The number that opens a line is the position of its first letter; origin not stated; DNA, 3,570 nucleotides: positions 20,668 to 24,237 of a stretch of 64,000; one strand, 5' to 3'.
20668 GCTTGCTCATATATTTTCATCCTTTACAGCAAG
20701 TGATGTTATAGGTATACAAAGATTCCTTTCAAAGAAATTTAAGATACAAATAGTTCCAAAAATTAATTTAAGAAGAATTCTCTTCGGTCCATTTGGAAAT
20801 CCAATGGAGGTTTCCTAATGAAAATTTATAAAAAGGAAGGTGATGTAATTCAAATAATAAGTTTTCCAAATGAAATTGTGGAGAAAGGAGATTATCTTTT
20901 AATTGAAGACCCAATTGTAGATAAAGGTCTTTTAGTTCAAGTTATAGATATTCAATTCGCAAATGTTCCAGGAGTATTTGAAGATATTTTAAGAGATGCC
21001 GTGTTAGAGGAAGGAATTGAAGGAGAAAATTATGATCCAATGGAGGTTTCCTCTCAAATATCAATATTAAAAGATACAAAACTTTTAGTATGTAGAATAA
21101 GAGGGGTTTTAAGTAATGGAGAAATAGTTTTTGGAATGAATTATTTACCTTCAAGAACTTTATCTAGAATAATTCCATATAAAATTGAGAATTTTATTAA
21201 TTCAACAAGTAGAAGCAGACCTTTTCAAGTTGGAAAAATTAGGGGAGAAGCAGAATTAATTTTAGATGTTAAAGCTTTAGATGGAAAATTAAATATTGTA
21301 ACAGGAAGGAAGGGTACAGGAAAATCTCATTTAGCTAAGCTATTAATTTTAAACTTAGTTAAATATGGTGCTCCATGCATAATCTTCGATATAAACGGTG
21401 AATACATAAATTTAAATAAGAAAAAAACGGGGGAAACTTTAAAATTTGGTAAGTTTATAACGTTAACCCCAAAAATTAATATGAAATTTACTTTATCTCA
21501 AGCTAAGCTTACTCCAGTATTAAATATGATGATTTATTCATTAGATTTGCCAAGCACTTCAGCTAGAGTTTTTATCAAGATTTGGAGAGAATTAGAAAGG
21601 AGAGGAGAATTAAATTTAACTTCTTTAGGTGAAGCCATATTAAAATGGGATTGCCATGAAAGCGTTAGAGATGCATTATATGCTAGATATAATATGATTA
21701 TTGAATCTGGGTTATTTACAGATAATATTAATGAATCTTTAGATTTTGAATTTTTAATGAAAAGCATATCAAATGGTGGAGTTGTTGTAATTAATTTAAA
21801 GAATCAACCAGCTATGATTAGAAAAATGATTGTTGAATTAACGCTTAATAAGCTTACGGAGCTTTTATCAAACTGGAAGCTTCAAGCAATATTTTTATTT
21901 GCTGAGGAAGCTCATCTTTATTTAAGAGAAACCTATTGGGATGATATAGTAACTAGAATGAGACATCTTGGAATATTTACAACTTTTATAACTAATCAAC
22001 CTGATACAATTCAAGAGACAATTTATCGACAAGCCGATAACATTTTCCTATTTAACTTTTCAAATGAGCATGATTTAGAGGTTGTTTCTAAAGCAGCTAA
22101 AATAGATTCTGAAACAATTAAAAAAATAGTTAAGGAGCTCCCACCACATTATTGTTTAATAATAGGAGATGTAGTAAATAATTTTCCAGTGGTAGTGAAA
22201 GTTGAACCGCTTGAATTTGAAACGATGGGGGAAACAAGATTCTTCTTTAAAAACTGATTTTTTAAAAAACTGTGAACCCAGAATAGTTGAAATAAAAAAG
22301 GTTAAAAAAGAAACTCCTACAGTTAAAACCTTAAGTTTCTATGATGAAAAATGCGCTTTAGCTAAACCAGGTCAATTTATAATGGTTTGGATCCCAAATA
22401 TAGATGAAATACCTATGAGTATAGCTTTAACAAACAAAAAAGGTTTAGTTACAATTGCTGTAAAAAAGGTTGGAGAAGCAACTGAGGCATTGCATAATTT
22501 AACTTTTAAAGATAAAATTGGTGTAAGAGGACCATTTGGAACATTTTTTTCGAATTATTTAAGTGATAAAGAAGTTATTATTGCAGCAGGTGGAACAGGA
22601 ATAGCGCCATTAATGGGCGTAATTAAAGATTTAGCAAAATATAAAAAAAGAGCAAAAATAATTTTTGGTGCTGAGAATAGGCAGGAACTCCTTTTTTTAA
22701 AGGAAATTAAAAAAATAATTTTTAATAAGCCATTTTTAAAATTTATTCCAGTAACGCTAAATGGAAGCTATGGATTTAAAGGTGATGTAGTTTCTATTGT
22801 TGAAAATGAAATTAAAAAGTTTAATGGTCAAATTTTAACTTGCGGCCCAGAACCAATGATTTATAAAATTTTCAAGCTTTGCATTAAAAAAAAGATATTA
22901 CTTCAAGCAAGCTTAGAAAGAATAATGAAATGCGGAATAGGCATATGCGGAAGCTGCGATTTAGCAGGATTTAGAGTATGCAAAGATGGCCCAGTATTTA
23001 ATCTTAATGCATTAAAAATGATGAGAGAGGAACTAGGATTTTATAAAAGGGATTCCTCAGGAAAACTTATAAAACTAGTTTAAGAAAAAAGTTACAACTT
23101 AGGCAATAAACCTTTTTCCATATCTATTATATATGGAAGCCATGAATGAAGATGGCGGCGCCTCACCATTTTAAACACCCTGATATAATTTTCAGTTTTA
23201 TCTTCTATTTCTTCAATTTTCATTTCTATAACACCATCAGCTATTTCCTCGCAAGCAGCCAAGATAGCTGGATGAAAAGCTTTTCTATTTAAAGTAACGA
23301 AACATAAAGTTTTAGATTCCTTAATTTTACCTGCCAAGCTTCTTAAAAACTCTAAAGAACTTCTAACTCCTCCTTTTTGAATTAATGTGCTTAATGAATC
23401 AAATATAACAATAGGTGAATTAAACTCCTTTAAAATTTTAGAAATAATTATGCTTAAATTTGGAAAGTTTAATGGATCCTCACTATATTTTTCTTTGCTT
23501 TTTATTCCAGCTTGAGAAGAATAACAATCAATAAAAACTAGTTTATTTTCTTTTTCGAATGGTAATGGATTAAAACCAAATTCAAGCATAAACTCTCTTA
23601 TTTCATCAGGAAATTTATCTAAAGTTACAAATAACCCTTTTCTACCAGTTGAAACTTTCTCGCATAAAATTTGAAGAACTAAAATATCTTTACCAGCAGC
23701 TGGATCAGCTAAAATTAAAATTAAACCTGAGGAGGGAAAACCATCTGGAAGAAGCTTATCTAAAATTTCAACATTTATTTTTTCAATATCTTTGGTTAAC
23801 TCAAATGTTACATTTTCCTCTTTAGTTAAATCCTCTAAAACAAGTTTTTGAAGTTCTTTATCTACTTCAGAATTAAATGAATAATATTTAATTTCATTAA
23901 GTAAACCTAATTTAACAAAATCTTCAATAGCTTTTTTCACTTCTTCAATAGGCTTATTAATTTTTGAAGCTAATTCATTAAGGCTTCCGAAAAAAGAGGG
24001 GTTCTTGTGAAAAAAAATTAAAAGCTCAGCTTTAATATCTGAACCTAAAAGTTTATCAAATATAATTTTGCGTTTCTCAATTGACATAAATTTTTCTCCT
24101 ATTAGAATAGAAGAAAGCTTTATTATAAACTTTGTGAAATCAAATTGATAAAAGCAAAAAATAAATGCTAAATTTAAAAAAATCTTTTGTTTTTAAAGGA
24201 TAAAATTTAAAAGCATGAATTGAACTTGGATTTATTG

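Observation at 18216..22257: Candidate novel system: three tandem wHTH paralogs + NurA-like nuclease + HerA-like HAS-barrel ATPase in a translationally coupled operon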

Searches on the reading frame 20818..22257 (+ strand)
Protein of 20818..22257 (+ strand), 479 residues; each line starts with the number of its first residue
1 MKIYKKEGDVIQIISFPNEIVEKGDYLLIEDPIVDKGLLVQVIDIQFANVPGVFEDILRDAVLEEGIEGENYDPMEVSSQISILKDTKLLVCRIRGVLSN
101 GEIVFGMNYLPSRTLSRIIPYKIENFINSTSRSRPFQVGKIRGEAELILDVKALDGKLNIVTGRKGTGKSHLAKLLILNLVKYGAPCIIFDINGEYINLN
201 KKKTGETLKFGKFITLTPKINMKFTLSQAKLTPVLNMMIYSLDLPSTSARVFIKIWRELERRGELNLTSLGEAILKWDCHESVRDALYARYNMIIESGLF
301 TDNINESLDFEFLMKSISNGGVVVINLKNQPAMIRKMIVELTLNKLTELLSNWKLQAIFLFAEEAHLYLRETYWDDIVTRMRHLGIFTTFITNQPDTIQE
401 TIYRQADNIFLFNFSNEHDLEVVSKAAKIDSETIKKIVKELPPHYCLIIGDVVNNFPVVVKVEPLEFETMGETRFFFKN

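Call 3: search_protein_families(library=pfam, proteins=[window:20818-22257:+], max_evalue=1)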
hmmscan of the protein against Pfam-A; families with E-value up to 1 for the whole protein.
window:20818-22257:+ (479 aa): 9 families
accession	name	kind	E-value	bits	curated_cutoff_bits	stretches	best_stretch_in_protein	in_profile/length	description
PF01935.23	DUF87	-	1.2e-13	52.1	23.2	1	137-344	2-218/220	Helicase HerA, central domain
PF00702.32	Hydrolase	-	0.00077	20.4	26.4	1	346-455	76-183/191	haloacid dehalogenase-like hydrolase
PF13401.12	AAA_22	-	0.0035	18.1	27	1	159-193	8-42/130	AAA domain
PF10412.15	TrwB_AAD_bind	-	0.0097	15.3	20.5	1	160-198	19-57/387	Type IV secretion-system coupling protein DNA-binding domain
PF12846.13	AAA_10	-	0.011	15.3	27.5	1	160-219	25-83/362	AAA-like domain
PF20720.3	nSTAND3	-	0.022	14.9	27.2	1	159-189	20-51/155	Novel STAND NTPase 3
PF13173.12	AAA_14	-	0.13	12.7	27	0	157-203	3-46/129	AAA domain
PF01580.24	FtsK_SpoIIIE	-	0.14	12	24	1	136-186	20-69/221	FtsK/SpoIIIE family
PF06745.19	ATPase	-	0.19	11.5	26.6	1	156-190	19-54/231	KaiC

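Call 4: search_protein_families(library=ncbifam, proteins=[window:20818-22257:+], max_evalue=1)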
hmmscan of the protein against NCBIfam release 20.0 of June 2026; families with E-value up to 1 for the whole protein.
window:20818-22257:+ (479 aa): 14 families
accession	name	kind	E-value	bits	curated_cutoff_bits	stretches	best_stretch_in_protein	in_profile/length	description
NF042943.1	HerA_antiphage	equivalog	6.5e-12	44.8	800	2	135-204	134-205/566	anti-phage-associated helicase HerA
NF053655.1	CedD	equivalog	2.7e-08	32.9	600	1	162-439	227-504/527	DNA-translocating ATPase CedD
NF040937.1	HerA_Thermprot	equivalog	2.9e-07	29.3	800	2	358-466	351-465/487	DNA double-strand break repair helicase HerA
NF040819.1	helicase_HerA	equivalog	5.5e-06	25.2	970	2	141-208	141-209/561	DNA double-strand break repair helicase HerA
NF045975.1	VirB4_plasma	equivalog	6.4e-06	24.2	590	1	136-212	491-571/894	Mbov_0397 family ICE element conjugal transfer ATPase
NF045971.1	conju_CD1110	equivalog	9.1e-06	24.2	325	1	148-210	407-470/752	VirB4-like conjugal transfer ATPase, CD1110 family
NF047389.1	ATPase_Sll1717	subfamily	0.0002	20.6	75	1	153-199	26-70/454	P-loop ATPase, Sll1717 family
NF042944.1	HerA_antiphage_2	equivalog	0.00099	18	850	1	379-466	460-546/576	anti-phage-associated helicase HerA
TIGR02746.1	TraC-F-type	equivalog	0.0019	16.2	567.05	1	160-218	434-494/800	type IV secretion system protein TraC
NF058610.1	epi_export_YydI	equivalog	0.0026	17.5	240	1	151-183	21-53/209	YydI family epipeptide exporter ATP-binding subunit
NF033849.1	ser_rich_anae_1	subfamily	0.024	11.9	650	1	371-468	1047-1152/1163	serine-rich protein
TIGR03743.1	SXT_TraD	subfamily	0.071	11.5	366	1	144-191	164-210/636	conjugative transfer system coupling protein TraD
NF007019.0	PRK09484.1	equivalog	0.13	11.8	208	1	79-107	17-45/187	3-deoxy-manno-octulosonate-8-phosphatase KdsC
NF053622.1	ATPseBagAMYCTU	equivalog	0.13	11.6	400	1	156-193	7-44/325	ATPase BagA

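Call 5: search_protein_families(library=padloc, proteins=[window:20818-22257:+], max_evalue=1)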
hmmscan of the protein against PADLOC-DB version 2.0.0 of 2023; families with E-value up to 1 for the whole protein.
window:20818-22257:+ (479 aa): 16 families
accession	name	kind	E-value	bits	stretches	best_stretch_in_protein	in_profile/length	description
PDLC04140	mad8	-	1.9e-19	68.3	1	154-474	25-311/314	mads_8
PDLC04105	HerA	-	9.7e-18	62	2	292-476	348-549/576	-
PDLC02185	HerA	-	8.1e-13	45.9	2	141-204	148-213/585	-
PDLC04100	HerA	-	1.7e-12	44.9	2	137-209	143-216/580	-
PDLC04103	HerA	-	2.5e-11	40.6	2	317-463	396-557/579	-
PDLC04097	HerA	-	5.2e-11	39.9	1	374-466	505-596/618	-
PDLC04102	HerA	-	3.3e-09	33.6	2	358-463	506-620/654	-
PDLC01055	HerA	-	6.8e-07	26.5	2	140-200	142-203/532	Type III coevolved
PDLC04104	HerA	-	3.1e-06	24.2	1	310-478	170-352/379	-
PDLC02684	DndH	-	1.9e-05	20.4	2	281-344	1516-1576/1715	DndH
PDLC02188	HerA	-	9.6e-05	19.4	1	378-466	459-546/578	-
PDLC04106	HerA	-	0.00039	17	2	374-477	541-643/667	-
PDLC04098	HerA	-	0.00058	16.5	1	377-468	562-652/686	-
PDLC02685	DndH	-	0.00066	15.4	1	281-346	1480-1541/1678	DndH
PDLC04107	HerA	-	0.00083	16.5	1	159-209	172-223/306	-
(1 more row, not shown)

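Call 19: search_solved_structures(query=window:20818-22254:+, max_evalue=0.01)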
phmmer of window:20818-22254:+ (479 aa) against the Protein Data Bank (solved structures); distinct sequences matched with E-value up to 0.01: 5.
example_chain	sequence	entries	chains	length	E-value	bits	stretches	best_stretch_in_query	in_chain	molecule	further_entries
4d2i_A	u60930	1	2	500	7.1e-08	35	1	133-472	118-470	HERA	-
8j4u_M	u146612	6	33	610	5.7e-07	32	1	318-462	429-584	Nucleoside triphosphate hydrolase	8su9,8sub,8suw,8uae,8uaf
9c1m_M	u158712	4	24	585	9.8e-07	31.2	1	377-468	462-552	ATP-binding protein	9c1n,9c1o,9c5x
8wet_A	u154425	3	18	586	0.00083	21.6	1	315-428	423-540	TdpA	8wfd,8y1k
4r2h_A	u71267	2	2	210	0.0011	21.2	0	374-452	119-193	STIV B204 ATPase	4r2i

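Call 58: search_solved_structures(query=A4, max_evalue=0.001)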
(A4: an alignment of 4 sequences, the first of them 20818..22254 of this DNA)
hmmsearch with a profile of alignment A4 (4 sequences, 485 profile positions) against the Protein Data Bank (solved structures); distinct sequences matched with E-value up to 0.001: 5.
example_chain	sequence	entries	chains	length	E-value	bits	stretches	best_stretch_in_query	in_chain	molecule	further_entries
8j4u_M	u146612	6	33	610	1.3e-09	40.6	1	321-460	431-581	Nucleoside triphosphate hydrolase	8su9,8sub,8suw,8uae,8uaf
4d2i_A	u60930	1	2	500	2.1e-07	33.3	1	131-472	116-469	HERA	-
8wiv_A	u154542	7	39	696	5.4e-05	25.4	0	357-454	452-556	Helicase HerA central domain-containing protein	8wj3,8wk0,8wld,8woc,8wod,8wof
9c1m_M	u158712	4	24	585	0.00023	23.3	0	359-463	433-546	ATP-binding protein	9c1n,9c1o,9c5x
8wet_A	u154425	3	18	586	0.00071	21.7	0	339-426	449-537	TdpA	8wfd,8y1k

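Call 107: list_cluster_members(proteins=[L147:9182-10636:+, L100:3050-4552:+, L112:7820-9313:+, L155:8843-10306:+, L096:10037-11524:+, L110:9009-10457:+, L176:8930-10414:+, L151:9186-10640:+, window:20818-22254:+, window:19697-20815:+])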
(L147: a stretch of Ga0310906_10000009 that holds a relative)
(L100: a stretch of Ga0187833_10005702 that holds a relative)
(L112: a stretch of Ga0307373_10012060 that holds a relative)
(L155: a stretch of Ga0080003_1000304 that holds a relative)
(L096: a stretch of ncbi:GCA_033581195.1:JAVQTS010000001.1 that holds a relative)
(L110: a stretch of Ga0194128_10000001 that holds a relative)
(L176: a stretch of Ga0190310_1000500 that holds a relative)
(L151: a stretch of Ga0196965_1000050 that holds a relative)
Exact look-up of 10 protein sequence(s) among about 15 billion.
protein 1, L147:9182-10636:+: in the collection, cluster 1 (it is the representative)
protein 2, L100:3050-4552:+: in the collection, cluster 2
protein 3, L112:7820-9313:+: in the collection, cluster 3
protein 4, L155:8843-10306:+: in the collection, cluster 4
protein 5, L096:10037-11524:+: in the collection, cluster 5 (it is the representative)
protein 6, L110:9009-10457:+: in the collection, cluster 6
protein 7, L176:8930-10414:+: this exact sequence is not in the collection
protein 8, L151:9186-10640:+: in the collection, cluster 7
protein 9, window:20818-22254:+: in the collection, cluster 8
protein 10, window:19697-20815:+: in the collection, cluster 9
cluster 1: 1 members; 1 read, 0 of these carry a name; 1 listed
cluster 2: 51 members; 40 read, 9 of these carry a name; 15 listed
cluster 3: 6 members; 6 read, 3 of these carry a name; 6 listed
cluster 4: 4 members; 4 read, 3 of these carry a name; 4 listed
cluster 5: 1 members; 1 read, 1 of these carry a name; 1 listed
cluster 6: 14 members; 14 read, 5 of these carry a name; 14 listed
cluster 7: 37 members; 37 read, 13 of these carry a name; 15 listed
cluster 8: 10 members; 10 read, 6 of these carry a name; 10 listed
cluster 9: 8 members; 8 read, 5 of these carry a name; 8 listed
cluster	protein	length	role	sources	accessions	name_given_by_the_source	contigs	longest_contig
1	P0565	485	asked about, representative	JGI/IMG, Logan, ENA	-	-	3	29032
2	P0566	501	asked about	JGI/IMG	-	-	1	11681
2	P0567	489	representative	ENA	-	-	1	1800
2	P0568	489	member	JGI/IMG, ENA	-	hypothetical protein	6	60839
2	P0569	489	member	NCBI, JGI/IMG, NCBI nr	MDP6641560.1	MAG: DUF87 domain-containing protein [Nitrososphaerales archaeon] | hypothetical protein | DUF87 domain-containing protein [Nitrososphaerales archaeon]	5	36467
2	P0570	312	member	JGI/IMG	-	hypothetical protein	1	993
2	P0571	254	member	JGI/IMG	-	hypothetical protein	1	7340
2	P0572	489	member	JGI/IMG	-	hypothetical protein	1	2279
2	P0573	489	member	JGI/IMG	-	hypothetical protein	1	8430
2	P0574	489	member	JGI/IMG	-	hypothetical protein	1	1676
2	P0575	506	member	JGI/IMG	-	hypothetical protein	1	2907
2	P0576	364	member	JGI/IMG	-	hypothetical protein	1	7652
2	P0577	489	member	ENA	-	-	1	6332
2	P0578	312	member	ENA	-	-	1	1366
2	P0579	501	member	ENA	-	-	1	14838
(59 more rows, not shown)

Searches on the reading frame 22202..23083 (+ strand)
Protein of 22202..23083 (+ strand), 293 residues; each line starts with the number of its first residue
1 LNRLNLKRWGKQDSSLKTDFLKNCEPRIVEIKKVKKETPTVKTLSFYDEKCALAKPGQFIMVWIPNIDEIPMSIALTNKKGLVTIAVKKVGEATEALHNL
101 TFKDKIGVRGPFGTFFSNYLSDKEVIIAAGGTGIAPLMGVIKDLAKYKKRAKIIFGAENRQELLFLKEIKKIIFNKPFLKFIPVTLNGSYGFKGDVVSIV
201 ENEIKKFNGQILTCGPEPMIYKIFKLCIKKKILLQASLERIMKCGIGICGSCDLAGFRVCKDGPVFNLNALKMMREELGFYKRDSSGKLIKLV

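Call 13: search_protein_families(library=pfam, proteins=[window:22202-23083:+], max_evalue=0.001)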
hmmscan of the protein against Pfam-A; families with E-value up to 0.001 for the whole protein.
window:22202-23083:+ (293 aa): 3 families
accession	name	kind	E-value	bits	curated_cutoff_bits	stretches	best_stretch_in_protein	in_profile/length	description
PF10418.14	DHODB_Fe-S_bind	-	4.1e-11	42.9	23.9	1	239-271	1-40/41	Iron-sulfur cluster binding domain of dihydroorotate dehydrogenase B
PF00175.26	NAD_binding_1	-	1.9e-10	41.8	22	1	129-221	3-105/109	Oxidoreductase NAD-binding domain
PF00970.30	FAD_binding_6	-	0.00078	20.2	21.1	0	54-115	30-97/99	Oxidoreductase FAD-binding domain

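Call 99: search_protein_families(library=padloc, proteins=[window:22202-23083:+], max_evalue=0.0001)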
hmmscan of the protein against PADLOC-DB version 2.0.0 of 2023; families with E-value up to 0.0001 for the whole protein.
window:22202-23083:+ (293 aa): 0 families

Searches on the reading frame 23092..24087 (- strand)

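Call 13: search_protein_families(library=pfam, proteins=[window:23092-24087:-], max_evalue=0.001)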
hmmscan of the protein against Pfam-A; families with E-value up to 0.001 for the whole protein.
window:23092-24087:- (331 aa): 3 families
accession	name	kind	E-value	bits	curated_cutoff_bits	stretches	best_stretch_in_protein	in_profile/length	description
PF06745.19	ATPase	-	3.5e-31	108.8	26.6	1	104-325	3-222/231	KaiC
PF24336.1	DUF7504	-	8.1e-07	30.1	27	1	183-288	59-178/179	Family of unknown function (DUF7504)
PF05763.18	DUF835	-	4.6e-06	26.9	33.1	1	199-272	52-125/136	Protein of unknown function (DUF835)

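Call 99: search_protein_families(library=padloc, proteins=[window:23092-24087:-], max_evalue=0.0001)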
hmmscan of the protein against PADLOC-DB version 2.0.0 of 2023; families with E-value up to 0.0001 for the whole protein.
window:23092-24087:- (331 aa): 0 families
